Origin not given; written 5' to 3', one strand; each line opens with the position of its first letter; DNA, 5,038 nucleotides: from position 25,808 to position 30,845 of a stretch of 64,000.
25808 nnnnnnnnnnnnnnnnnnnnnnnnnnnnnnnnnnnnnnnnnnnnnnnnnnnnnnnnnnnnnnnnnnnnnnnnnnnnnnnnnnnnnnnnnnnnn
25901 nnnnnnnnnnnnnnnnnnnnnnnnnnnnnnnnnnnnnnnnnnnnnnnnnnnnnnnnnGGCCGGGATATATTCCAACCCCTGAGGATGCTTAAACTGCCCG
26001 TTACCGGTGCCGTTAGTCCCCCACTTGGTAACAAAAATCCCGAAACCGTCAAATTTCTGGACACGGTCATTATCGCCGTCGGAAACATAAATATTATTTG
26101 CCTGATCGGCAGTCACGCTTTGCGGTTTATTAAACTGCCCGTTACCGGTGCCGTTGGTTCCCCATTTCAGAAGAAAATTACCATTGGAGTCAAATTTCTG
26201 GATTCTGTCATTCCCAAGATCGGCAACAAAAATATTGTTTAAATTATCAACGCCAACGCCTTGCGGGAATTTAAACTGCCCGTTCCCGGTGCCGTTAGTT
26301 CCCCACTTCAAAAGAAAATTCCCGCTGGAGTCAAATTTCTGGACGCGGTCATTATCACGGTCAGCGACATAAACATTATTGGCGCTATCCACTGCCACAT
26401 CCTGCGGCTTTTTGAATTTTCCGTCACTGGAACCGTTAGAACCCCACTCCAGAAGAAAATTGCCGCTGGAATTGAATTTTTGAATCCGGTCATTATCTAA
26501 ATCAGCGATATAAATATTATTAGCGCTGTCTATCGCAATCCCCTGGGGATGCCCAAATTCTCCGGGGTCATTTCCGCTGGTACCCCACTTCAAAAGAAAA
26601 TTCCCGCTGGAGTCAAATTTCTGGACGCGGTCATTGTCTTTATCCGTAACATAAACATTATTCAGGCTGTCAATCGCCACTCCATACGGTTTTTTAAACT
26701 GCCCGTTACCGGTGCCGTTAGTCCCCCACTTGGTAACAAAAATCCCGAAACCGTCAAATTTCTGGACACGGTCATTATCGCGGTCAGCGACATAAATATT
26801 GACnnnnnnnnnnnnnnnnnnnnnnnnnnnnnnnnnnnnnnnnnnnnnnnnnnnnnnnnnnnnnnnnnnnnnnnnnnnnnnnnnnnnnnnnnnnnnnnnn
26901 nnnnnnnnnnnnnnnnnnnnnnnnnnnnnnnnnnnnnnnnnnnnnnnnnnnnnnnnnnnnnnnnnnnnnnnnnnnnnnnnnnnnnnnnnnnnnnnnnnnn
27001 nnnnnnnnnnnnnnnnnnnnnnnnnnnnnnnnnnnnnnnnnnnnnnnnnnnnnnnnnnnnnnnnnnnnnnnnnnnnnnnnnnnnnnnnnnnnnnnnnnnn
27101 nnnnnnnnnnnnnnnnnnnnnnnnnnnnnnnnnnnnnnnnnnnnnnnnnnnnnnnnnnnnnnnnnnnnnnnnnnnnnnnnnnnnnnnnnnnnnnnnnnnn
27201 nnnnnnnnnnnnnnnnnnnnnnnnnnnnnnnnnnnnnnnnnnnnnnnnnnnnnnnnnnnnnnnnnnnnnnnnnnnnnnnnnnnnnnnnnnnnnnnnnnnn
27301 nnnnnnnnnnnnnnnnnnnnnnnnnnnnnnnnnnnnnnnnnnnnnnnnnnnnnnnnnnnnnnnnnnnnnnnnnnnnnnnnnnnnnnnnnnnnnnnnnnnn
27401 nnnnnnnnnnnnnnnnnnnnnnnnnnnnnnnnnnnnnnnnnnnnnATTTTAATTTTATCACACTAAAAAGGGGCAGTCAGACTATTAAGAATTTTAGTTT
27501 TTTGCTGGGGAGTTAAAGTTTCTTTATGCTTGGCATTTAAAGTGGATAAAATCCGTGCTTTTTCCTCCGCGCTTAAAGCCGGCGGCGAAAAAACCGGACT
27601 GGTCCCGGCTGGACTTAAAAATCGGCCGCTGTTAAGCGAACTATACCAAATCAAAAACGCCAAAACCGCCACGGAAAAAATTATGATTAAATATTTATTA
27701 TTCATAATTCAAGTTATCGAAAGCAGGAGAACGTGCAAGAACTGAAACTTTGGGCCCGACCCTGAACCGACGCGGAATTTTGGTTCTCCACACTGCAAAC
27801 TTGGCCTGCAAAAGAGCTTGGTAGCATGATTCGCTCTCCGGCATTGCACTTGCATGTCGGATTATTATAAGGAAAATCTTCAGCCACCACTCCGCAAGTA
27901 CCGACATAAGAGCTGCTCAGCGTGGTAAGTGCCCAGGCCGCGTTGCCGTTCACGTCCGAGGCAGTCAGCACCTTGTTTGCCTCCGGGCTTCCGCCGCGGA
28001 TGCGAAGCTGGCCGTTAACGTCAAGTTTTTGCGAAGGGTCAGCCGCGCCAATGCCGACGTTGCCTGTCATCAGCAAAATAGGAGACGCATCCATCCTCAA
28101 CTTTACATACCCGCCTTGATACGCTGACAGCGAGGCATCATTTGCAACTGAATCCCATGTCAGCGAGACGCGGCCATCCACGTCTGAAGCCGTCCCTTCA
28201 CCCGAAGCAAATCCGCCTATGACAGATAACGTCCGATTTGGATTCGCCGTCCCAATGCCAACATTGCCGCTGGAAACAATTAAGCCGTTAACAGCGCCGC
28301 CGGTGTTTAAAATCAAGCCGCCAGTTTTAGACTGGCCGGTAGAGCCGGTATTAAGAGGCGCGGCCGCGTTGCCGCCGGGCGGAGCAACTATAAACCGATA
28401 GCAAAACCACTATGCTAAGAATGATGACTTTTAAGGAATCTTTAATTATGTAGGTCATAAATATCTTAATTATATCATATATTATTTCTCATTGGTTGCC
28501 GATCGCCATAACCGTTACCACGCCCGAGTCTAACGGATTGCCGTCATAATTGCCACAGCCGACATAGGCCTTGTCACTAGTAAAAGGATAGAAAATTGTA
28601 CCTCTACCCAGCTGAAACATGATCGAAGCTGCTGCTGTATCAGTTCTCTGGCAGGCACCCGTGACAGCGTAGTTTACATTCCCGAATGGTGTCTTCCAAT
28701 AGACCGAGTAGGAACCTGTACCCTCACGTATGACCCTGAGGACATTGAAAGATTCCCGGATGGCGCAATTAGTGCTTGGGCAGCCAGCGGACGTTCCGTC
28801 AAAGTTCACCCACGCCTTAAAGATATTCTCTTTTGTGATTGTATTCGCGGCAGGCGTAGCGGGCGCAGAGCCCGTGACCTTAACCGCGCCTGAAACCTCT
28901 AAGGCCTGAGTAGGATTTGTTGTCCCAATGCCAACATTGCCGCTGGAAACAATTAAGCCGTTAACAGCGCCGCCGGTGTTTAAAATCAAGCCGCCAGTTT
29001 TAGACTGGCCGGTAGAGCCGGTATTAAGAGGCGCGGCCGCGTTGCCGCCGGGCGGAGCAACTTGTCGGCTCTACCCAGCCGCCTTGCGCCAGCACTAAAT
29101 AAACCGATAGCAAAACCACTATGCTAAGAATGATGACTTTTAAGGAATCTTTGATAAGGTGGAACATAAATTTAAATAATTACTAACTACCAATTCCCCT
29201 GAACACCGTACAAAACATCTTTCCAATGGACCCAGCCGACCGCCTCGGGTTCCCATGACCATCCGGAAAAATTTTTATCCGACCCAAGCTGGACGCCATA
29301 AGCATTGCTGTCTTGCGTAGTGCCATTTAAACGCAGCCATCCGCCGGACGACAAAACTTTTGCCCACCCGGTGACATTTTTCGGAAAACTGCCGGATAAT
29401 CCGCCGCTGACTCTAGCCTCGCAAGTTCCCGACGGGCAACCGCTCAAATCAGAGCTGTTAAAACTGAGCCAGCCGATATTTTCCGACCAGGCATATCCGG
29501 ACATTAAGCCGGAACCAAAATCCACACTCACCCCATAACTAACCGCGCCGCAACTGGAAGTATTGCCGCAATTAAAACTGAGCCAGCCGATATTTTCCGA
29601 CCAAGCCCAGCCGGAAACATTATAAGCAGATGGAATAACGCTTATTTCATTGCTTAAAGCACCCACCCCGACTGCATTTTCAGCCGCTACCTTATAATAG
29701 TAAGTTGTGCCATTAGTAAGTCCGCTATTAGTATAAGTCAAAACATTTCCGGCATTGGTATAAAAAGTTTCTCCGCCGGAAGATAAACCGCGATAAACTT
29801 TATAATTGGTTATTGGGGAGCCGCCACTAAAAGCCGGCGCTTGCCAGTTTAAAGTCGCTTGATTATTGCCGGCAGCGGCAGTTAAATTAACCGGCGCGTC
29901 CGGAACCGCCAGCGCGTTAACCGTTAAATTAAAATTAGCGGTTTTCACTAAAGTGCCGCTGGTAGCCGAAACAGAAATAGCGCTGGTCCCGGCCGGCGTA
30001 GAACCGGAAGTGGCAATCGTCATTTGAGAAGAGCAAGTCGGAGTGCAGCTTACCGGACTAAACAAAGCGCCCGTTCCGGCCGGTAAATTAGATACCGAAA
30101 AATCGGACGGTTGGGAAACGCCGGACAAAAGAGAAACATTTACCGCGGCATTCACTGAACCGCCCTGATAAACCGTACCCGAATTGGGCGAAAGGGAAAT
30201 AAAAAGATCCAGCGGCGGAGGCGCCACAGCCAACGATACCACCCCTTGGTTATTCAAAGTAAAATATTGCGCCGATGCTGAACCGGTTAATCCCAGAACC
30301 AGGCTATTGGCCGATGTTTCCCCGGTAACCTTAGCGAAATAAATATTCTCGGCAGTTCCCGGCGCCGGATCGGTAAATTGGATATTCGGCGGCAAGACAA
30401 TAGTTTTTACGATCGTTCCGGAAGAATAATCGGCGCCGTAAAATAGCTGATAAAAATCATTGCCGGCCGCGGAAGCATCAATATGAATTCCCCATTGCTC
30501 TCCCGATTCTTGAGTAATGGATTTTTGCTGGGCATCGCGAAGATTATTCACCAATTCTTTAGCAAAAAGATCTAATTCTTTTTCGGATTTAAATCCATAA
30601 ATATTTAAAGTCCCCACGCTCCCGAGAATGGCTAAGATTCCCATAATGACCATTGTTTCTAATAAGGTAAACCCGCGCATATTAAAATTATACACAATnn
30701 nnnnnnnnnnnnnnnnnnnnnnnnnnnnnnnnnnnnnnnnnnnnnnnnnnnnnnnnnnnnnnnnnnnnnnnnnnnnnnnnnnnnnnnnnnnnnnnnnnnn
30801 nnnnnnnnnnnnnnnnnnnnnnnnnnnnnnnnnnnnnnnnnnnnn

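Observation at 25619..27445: Pilin-like protein with six-bladed NHL propeller built from near-identical 141-bp tandem repeats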

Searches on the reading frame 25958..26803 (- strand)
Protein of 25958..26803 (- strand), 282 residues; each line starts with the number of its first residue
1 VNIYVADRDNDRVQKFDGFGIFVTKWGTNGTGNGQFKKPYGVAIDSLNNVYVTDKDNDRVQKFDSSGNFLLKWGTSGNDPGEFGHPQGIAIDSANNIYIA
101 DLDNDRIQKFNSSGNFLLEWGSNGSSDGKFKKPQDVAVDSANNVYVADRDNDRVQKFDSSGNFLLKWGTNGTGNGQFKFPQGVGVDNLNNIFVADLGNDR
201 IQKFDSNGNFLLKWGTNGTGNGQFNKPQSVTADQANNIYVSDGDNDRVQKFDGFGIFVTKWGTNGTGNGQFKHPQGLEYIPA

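Call 48: search_solved_structures(query=window:25958-26803:-, max_evalue=0.001)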
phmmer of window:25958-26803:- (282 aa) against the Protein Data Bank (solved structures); distinct sequences matched with E-value up to 0.001: 52.
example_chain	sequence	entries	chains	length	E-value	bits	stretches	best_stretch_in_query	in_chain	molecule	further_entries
6d69_A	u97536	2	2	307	8.9e-72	245.4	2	3-157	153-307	NHL Repeat Region of D. melanogaster Thin | Thin, isoform D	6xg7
6fpt_A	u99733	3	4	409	2.4e-59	204.6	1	15-280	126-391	E3 ubiquitin-protein ligase TRIM71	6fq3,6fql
8j72_A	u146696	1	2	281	8.7e-59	202.8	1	18-281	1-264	E3 ubiquitin-protein ligase TRIM71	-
9jur_A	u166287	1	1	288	1.6e-58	201.9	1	16-280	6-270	E3 ubiquitin-protein ligase TRIM71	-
7qrx_A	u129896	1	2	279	5.3e-58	200.2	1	25-280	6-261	E3 ubiquitin-protein ligase TRIM71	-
6rej_A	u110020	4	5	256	1.4e-53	185.7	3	37-209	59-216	Pizza6-SH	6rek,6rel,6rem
7b2r_A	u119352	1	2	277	8.1e-48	166.7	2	32-199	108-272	Tripartite motif-containing protein 2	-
7qrv_A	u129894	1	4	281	9.7e-48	166.5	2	83-245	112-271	Tripartite motif-containing protein 2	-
7b96_A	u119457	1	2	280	2.3e-47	165.3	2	83-245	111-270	Isoform 2 of Tripartite motif-containing protein 2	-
6ren_A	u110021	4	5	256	7.4e-47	163.6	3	37-205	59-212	3fPizza6-SH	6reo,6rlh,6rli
7qrw_A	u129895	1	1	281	6.2e-44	154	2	81-245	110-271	Isoform 4 of Tripartite motif-containing protein 3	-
7zqg_A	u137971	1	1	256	1.4e-38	136.5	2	37-209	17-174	Pizza6-KSH-TSH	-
7zpz_A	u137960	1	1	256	3e-38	135.3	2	37-209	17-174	Pizza6-TSR-TSH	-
7zph_A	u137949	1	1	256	9.5e-38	133.7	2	37-209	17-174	Pizza6-TNK-RSH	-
7zq2_A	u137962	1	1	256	1.5e-37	133.1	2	37-209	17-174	Pizza6-RSH-TSH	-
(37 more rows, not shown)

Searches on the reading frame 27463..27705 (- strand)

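Call 4: search_protein_families(library=pfam, proteins=[window:27463-27705:-], max_evalue=0.01)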
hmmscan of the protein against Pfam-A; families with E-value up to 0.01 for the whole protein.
window:27463-27705:- (80 aa): 0 families

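Call 10: search_protein_families(library=ncbifam, proteins=[window:27463-27705:-], max_evalue=0.01)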
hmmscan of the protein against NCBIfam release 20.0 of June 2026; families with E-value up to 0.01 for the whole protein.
window:27463-27705:- (80 aa): 0 families

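Call 46: search_protein_families(library=pfam, proteins=[window:27463-27705:-], max_evalue=1)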
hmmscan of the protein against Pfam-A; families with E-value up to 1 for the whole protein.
window:27463-27705:- (80 aa): 2 families
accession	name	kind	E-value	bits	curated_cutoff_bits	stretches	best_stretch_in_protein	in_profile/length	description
PF15612.11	WHIM1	-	0.059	13.4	19.1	0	63-76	18-31/46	WSTF, HB1, Itc1p, MBD9 motif 1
PF24930.1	DUF7750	-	0.062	13.6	27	1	52-76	10-34/65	Domain of unknown function (DUF7750)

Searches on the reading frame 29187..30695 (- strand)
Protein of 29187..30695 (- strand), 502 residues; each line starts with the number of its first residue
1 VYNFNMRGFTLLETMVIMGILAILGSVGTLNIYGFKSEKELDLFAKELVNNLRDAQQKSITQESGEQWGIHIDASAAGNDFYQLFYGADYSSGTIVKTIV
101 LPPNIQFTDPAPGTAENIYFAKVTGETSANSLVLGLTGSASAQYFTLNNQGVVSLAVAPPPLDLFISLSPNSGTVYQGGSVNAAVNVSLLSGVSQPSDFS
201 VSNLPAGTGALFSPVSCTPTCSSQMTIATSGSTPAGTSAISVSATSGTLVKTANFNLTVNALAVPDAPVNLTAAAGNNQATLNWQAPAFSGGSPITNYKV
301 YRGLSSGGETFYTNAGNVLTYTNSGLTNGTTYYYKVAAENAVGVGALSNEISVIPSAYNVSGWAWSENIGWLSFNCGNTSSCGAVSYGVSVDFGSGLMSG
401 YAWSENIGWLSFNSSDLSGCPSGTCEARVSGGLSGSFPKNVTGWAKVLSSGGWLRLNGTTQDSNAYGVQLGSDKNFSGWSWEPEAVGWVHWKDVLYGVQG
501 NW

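Call 4: search_protein_families(library=pfam, proteins=[window:29187-30695:-], max_evalue=0.01)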
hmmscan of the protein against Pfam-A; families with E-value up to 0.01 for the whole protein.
window:29187-30695:- (502 aa): 3 families
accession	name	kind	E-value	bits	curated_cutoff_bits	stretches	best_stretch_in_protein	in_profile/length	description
PF00041.27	fn3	-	1.1e-11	45.3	25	1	266-353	1-83/84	Fibronectin type III domain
PF16656.11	Pur_ac_phosph_N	-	4e-05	24.5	30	1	269-341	4-83/93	Purple acid Phosphatase, N-terminal domain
PF07963.17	N_methyl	-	4.6e-05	23.3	21.2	1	5-27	3-25/27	Prokaryotic N-terminal methylation motif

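Call 10: search_protein_families(library=ncbifam, proteins=[window:29187-30695:-], max_evalue=0.01)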
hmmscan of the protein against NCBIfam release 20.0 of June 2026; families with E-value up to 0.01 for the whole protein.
window:29187-30695:- (502 aa): 6 families
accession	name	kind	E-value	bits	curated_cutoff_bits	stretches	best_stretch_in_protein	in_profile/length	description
TIGR01708.2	typeII_sec_gspH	equivalog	7.6e-09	35.8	80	1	7-76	2-69/169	type II secretion system minor pseudopilin GspH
NF040982.1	ComGD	equivalog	5.5e-07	30.1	70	1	7-64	2-59/139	competence type IV pilus minor pilin ComGD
NF058595.1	invert_tail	domain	7.6e-06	26.2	37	1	210-260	65-113/113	lipo-invert putative C-terminal anchoring domain-containing protein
NF007800.0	PRK10506.1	equivalog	0.00016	21.5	158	1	6-59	8-61/163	prepilin peptidase-dependent protein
NF007862.0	PRK10574.1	equivalog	0.00035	20.7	138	1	6-29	4-27/145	prepilin peptidase-dependent pilin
TIGR02596.1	TIGR02596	subfamily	0.0046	17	70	0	9-62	1-54/196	Verru_Chthon cassette protein D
